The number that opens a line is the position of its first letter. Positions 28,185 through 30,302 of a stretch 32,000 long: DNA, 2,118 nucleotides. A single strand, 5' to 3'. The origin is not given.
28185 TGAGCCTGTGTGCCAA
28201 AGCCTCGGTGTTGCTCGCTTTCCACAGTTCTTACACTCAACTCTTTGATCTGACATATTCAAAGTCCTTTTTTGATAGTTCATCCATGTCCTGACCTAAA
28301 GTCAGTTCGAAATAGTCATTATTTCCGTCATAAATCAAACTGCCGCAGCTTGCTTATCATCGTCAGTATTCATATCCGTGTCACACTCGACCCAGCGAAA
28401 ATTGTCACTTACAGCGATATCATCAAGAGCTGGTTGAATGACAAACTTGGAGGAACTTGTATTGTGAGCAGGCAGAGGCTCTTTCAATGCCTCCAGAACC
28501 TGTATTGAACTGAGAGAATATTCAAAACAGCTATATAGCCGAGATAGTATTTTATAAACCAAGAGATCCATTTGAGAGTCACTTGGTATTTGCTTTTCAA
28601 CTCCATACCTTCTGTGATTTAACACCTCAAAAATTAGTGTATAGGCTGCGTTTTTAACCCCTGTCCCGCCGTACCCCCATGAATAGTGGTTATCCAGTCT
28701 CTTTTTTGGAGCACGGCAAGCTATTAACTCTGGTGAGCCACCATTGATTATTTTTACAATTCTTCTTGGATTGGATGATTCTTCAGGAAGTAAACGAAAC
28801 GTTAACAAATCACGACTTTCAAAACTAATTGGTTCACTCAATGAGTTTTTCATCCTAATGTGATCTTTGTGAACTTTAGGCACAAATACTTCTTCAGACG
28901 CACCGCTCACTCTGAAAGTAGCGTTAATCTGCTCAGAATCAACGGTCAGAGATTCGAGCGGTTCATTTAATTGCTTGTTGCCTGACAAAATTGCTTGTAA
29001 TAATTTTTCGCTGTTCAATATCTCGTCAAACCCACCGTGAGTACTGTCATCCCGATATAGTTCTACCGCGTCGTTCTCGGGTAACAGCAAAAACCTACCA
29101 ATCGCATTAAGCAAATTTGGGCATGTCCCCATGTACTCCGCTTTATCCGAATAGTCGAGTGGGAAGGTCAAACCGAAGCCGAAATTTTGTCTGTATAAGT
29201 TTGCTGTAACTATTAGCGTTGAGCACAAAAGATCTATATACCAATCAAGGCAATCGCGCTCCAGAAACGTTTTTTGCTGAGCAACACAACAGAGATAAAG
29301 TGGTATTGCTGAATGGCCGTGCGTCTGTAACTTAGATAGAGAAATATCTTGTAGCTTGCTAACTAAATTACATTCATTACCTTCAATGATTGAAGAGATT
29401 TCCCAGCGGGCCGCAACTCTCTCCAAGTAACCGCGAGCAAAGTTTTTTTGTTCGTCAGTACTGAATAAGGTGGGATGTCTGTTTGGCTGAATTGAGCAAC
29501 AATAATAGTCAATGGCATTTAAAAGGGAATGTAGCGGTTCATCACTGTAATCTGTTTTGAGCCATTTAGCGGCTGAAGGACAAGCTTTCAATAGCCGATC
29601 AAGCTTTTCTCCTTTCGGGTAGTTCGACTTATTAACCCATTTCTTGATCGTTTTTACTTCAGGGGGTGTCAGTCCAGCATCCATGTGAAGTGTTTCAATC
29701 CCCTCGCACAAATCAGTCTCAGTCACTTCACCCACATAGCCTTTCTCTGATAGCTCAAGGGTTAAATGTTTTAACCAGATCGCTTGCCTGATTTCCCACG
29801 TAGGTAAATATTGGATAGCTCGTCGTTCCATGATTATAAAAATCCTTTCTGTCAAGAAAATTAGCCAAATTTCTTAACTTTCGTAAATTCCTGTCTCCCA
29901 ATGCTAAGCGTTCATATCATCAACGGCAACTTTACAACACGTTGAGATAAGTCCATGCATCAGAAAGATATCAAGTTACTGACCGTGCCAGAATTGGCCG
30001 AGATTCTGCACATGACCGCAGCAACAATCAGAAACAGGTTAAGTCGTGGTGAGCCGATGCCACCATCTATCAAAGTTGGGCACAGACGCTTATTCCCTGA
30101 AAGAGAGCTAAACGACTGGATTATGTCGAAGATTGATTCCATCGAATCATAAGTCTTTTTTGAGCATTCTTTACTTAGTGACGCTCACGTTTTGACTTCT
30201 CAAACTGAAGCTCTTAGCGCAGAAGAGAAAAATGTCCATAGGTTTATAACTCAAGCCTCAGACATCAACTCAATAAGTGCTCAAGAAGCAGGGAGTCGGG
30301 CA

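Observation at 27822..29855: Orphan two-gene cargo operon between the att junction and alpA: candidate new anti-phage or satellite-control system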

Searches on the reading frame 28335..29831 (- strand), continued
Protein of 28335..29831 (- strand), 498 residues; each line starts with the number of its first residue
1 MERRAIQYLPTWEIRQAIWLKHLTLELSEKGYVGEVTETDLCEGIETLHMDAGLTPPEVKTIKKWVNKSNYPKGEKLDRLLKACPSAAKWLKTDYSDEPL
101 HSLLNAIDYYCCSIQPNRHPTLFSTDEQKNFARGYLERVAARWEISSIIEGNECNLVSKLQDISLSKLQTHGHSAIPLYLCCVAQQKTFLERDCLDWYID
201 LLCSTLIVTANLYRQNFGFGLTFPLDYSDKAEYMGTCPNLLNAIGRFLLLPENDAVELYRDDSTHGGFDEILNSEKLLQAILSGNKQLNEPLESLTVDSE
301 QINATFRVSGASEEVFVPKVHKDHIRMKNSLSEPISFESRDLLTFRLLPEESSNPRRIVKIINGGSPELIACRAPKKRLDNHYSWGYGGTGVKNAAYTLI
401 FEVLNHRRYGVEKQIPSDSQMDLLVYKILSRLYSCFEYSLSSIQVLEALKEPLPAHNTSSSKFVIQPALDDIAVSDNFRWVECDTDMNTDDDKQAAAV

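Call 74: search_protein_families(library=padloc, proteins=[L006:7844-8128:+, L006:13111-13767:+, L004:16755-17468:+, L006:8159-10105:+, L006:10105-13017:+], max_evalue=0.01)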
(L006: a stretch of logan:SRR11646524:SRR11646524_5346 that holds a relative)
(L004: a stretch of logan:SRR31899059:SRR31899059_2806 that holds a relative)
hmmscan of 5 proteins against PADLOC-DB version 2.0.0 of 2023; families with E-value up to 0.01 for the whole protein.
L006:7844-8128:+ (94 aa): 0 families

L006:13111-13767:+ (218 aa): 2 families
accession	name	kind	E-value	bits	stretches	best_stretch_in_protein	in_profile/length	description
PDLC01825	CARF2--CARF_HEPN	-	0.00053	17.1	1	105-208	272-365/382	-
PDLC05005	PDC-S35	-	0.001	16.8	1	13-116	11-103/264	-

L004:16755-17468:+ (237 aa): 14 families
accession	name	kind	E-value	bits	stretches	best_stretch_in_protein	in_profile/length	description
PDLC04938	PDC-S15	-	6.4e-69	230.4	1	2-216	44-272/276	-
PDLC04937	PDC-S15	-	1.4e-38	131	1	2-216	16-250/254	-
PDLC04936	PDC-S15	-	4.8e-29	99.7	2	2-111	23-136/300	-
PDLC04933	PDC-S15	-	3.2e-25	87.2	2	2-113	8-122/286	-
PDLC04929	PDC-S15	-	1.7e-24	85.3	2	42-107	61-129/308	-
PDLC04931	PDC-S15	-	1e-22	79.2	1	9-209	52-267/282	-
PDLC04927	PDC-S15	-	1e-21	75.4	1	17-108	34-123/422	-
PDLC04934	PDC-S15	-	4.4e-16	57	1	5-162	41-210/416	-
PDLC04926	PDC-S15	-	1.5e-15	55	1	19-113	31-130/300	-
PDLC04930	PDC-S15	-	5.5e-12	43.4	1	19-103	24-114/380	-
PDLC04940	PDC-S15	-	1.4e-10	39.2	1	59-206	110-259/280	-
PDLC04939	PDC-S15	-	5.3e-08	30.2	1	23-102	33-110/487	-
PDLC04935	PDC-S15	-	5.8e-07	26.7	1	24-114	141-241/535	-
PDLC04932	PDC-S15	-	6.3e-07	27.1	1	66-101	105-139/324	-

L006:8159-10105:+ (648 aa): 45 families (the best 25 are shown)
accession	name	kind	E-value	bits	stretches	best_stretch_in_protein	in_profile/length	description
PDLC03641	MTase_III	-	1.9e-210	698.8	1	4-648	3-657/657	Type III methyltransferase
PDLC03634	MTase_III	-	1.6e-139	464.6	1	14-636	11-615/621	Type III methyltransferase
PDLC03644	MTase_III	-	5.2e-75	251.2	1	60-471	4-390/542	Type III methyltransferase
PDLC03637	MTase_III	-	1.6e-73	246.1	2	14-258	45-269/513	Type III methyltransferase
PDLC03642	MTase_III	-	1.3e-52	177.2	3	167-273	129-240/528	Type III methyltransferase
PDLC03635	MTase_III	-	3e-52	176.3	2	165-442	259-546/708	Type III methyltransferase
PDLC03636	MTase_III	-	5.2e-50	168.8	2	172-467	92-398/575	Type III methyltransferase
PDLC03640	MTase_III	-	2e-46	156.6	1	95-472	42-441/654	Type III methyltransferase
PDLC03639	MTase_III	-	6.3e-39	131.8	3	170-306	138-271/639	Type III methyltransferase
PDLC03278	MTase_II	-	4.8e-36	123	3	168-254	38-123/390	Type II methyltransferase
PDLC03638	MTase_III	-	3.3e-33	113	2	172-465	427-668/816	Type III methyltransferase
PDLC03643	MTase_III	-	1.5e-29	101.4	2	180-264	1-86/465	Type III methyltransferase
PDLC03354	MTase_II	-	1.8e-29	101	2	92-284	51-244/425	Type II methyltransferase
PDLC03646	MTase_III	-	3.3e-29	99.4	2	167-471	512-833/1057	Type III methyltransferase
PDLC03300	MTase_II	-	1.3e-25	88.1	2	93-253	8-163/302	Type II methyltransferase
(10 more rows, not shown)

L006:10105-13017:+ (970 aa): 6 families
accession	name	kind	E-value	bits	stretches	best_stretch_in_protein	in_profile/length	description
PDLC03649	REase_III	-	0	1438.2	1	1-967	1-970/973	Type III restriction enzyme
PDLC03647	REase_III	-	1.8e-98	328.9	1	7-952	5-974/989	Type III restriction enzyme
PDLC03653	REase_III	-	7.4e-07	25.7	1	468-557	401-485/883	Type III restriction enzyme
PDLC03648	REase_III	-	2.7e-06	23.8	1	437-540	269-357/871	Type III restriction enzyme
PDLC03650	REase_III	-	1.1e-05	22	1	492-539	376-423/898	Type III restriction enzyme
PDLC03659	mREase_IV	-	0.0033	13.3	1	494-537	510-553/945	Type IV methyl-directed restriction enzyme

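Call 77: find_related_loci(query=A1, collection=viral_contigs, flank=8000)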
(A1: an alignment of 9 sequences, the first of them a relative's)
Query A1 (498 aa) in viral_contigs; peptide patterns used: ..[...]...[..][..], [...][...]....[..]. (x = any residue, [..] = any of these).
36 stretches matched a pattern, but none encodes a relative of the query by tblastn (E <= 1e-3).

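Call 78: find_related_loci(query=A1, collection=metagenome_contigs, flank=10000)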
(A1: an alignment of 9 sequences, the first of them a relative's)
Query A1 (498 aa) in metagenome_contigs; peptide patterns used: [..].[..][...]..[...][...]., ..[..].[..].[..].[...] (x = any residue, [..] = any of these).
198 stretches matched a pattern; 3 encode a relative of the query (tblastn E <= 1e-3); 3 distinct loci.
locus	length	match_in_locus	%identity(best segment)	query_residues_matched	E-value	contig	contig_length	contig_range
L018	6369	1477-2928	46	2-476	2e-135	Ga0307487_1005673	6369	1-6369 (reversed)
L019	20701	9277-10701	30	4-453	2e-57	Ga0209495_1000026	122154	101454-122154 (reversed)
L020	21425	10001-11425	30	4-453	2e-57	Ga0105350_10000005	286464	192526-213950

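Call 87: search_dna_similar(query=window:28335-29831:-, collection=plasmids, mode=protein, max_evalue=0.001, max_rows=10)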
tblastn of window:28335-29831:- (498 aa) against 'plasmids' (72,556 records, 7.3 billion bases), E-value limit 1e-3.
No match.

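Call 88: search_dna_similar(query=window:28335-29831:-, collection=phages, mode=protein, max_evalue=0.001, max_rows=10)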
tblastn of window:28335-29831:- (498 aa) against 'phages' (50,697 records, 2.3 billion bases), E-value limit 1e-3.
No match.

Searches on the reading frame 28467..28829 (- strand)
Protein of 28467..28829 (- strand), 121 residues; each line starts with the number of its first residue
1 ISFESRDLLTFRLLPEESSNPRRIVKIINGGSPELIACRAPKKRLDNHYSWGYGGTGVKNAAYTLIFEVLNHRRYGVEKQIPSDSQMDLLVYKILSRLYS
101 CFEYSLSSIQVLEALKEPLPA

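Call 66: search_solved_structures(query=A5, max_evalue=10)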
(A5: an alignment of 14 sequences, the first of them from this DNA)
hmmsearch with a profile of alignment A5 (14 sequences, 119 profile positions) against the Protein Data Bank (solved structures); distinct sequences matched with E-value up to 10: 3.
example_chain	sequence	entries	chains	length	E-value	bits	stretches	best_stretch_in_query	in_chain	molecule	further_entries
9kvd_D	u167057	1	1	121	0.35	14.1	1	32-60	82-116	The heavy chain of 4H5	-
8yw6_C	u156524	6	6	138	0.59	13.4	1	40-74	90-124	MPC specific nanobody 1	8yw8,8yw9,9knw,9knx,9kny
4jq6_A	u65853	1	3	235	1.6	12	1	50-74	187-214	Proteorhodopsin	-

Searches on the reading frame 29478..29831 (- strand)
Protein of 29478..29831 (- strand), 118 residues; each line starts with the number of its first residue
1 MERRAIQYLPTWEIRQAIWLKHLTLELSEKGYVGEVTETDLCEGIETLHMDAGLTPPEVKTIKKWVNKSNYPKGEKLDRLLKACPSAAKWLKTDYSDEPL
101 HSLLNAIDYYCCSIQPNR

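Call 60: search_solved_structures(query=A3, max_evalue=10)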
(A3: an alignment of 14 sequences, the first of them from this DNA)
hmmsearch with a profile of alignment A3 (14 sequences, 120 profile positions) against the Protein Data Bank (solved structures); distinct sequences matched with E-value up to 10: 21.
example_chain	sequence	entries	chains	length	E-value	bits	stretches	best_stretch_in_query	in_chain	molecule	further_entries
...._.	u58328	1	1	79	0.0014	22.2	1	34-96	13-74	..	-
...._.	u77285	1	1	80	0.0029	21.2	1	33-94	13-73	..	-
6tri_A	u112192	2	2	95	0.0041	20.7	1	33-94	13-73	CI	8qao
3zhi_A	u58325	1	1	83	0.0082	19.7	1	33-98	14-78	CI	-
2kpj_A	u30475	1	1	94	0.021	18.4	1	51-98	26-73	SOS-response transcriptional repressor, LexA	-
2dgk_A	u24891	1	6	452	0.032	17.8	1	7-80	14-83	Glutamate decarboxylase beta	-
1xey_A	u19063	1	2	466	0.033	17.8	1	7-80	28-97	Glutamate decarboxylase alpha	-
1pmm_A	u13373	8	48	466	0.034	17.8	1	7-80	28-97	Glutamate decarboxylase beta | Glutamate decarboxylase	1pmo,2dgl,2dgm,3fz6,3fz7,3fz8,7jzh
8q7r_U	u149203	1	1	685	0.097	16.3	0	22-64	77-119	Ubiquitin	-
8pql_U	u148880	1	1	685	0.1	16.2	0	22-64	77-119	Ubiquitin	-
7pzy_g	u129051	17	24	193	0.1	16.2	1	5-64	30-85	Ubiquitin-ribosomal 40S subunit protein S31 fusion protein | Ubiquitin-40S ribosomal protein S31 fusion protein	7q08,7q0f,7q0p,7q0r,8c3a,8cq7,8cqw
8pql_E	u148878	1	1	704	0.13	15.9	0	23-64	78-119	Polyubiquitin-C,Nucleotide exchange factor SIL1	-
1adr_A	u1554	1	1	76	0.28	14.8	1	55-97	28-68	P22 C2 REPRESSOR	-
3bs3_A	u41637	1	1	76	0.41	14.2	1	43-94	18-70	Putative DNA-binding protein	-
2r1j_L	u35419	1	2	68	0.55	13.8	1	55-95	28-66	Repressor protein C2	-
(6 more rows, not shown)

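Call 76: search_solved_structures(query=A3, max_evalue=0.01, show_alignments=2)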
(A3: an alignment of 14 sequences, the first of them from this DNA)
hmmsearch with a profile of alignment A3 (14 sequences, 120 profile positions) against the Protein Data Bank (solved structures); distinct sequences matched with E-value up to 0.01: 4.
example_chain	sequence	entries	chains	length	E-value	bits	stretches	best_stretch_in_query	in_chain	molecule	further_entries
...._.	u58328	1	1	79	0.0014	22.2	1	34-96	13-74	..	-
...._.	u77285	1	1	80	0.0029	21.2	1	33-94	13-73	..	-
6tri_A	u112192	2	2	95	0.0041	20.7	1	33-94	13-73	CI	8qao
3zhi_A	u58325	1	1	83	0.0082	19.7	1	33-98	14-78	CI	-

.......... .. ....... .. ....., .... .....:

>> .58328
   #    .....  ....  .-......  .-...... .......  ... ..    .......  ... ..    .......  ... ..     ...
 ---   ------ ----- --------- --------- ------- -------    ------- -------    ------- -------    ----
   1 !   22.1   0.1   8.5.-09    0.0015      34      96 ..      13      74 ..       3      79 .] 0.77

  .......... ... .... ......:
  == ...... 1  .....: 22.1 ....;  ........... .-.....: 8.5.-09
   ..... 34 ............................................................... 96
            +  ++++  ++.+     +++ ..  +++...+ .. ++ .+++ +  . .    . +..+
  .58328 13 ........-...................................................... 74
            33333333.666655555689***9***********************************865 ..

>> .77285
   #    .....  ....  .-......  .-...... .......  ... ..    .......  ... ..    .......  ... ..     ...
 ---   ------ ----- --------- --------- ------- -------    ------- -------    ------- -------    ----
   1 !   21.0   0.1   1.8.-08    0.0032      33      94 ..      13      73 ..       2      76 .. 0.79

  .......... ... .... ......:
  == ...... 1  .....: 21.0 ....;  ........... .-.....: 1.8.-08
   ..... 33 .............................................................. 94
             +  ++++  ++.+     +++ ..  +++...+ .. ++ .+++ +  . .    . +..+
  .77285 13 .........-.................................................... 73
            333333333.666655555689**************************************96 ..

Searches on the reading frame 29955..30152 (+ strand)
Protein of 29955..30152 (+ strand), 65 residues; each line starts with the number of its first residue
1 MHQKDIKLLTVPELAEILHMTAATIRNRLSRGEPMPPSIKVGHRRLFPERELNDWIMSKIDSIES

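Call 6: search_protein_families(library=pfam, proteins=[window:29955-30152:+], max_evalue=1)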
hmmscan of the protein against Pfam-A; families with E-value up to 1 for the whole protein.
window:29955-30152:+ (65 aa): 9 families
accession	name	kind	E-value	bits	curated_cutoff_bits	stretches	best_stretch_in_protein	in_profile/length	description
PF12728.13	HTH_17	-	1.2e-09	38.7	27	1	8-58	1-49/51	Helix-turn-helix domain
PF08281.18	Sigma70_r4_2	-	0.0005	20.1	25.7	1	9-32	27-50/54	Sigma-70, region 4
PF13411.12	MerR_1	-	0.00096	19.7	21.6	1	10-53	2-44/69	MerR HTH family regulatory protein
PF13404.12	HTH_AsnC-type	-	0.024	14.9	27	1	10-31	19-40/42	AsnC-type helix-turn-helix domain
PF13412.12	HTH_24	-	0.079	13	21.9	1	9-31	18-40/48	Winged helix-turn-helix DNA-binding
PF08279.18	HTH_11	-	0.1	12.9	25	1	9-30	16-37/55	HTH domain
PF04545.22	Sigma70_r4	-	0.15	12.1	24.1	1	9-32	21-44/50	Sigma-70, region 4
PF04648.17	MF_alpha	-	0.19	12.5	19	1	28-35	5-12/13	Yeast mating factor alpha hormone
PF21531.3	Rv2175c_wHTH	-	0.19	12.2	27.1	1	4-31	11-38/57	DNA-binding protein Rv2175c, wHTH domain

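Call 7: search_protein_families(library=padloc, proteins=[window:29955-30152:+], max_evalue=1)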
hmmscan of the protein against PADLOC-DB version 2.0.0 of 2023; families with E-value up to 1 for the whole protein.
window:29955-30152:+ (65 aa): 2 families
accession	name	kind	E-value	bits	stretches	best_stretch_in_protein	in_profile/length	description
PDLC04133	mad1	-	6.5e-07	27.6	1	8-56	5-51/60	mads_1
PDLC03348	MTase_II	-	0.02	11.4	1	3-51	5-51/727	Type II methyltransferase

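Call 8: search_protein_families(library=phrogs, proteins=[window:29955-30152:+], max_evalue=1)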
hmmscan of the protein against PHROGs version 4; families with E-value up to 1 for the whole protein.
window:29955-30152:+ (65 aa): 17 families
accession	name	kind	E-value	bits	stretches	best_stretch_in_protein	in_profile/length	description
phrog_66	-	integration and excision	9.6e-08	33.1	1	3-59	88-143/412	excisionase and transcriptional regulator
phrog_10045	-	DNA, RNA and nucleotide metabolism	1.7e-06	28.7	1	7-56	19-67/74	HTH DNA binding protein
phrog_6355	-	unknown function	2.4e-05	25.4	1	7-62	17-75/90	-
phrog_597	-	DNA, RNA and nucleotide metabolism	7.1e-05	23.9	1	3-57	107-162/200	DNA binding protein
phrog_7338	-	unknown function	0.002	19.3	1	3-58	25-79/87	-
phrog_141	-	head and packaging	0.0032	17.9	1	5-59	12-63/183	terminase small subunit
phrog_6401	-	DNA, RNA and nucleotide metabolism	0.0035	18.2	1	7-59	8-59/64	DNA binding protein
phrog_57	-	head and packaging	0.0095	16.8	1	4-64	8-67/199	terminase small subunit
phrog_668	-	DNA, RNA and nucleotide metabolism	0.013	16.2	1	7-59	62-113/181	HTH DNA binding protein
phrog_9848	-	unknown function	0.014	16.5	1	8-61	32-84/88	-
phrog_33884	-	DNA, RNA and nucleotide metabolism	0.042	15.4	1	8-58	79-127/135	HTH DNA binding protein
phrog_25262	-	unknown function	0.052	14.5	1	7-59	33-84/106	-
phrog_16396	-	unknown function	0.071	14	1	4-60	7-69/71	-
phrog_4996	-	unknown function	0.19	12.7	1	5-56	32-82/99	-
phrog_101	-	transcription regulation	0.36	11.5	1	11-37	38-65/203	CII-like transcriptional activator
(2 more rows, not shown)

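Call 9: search_protein_families(library=ncbifam, proteins=[window:29955-30152:+], max_evalue=1)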
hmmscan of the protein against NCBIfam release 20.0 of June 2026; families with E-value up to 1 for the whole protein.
window:29955-30152:+ (65 aa): 5 families
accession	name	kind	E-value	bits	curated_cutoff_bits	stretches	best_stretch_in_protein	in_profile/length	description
TIGR01764.1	excise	domain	5.3e-05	23.5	28.8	1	8-56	1-47/49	excisionase family DNA-binding protein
NF047737.1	antiphage_MADS1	equivalog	0.0017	18.5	80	1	7-56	2-49/49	methylation-associated defense system helix-turn-helix domain-containing protein MAD1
NF058625.1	sigma_PG0214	equivalog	0.034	13.9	130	1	2-31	123-152/170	GFO_1088 family ECF-type sigma factor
TIGR03453.1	partition_RepA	equivalog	0.13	11.1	348.45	1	3-54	28-79/387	plasmid partitioning protein RepA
NF007223.0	PRK09641.1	equivalog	0.18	11.6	209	1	5-33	149-177/187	RNA polymerase sigma factor SigW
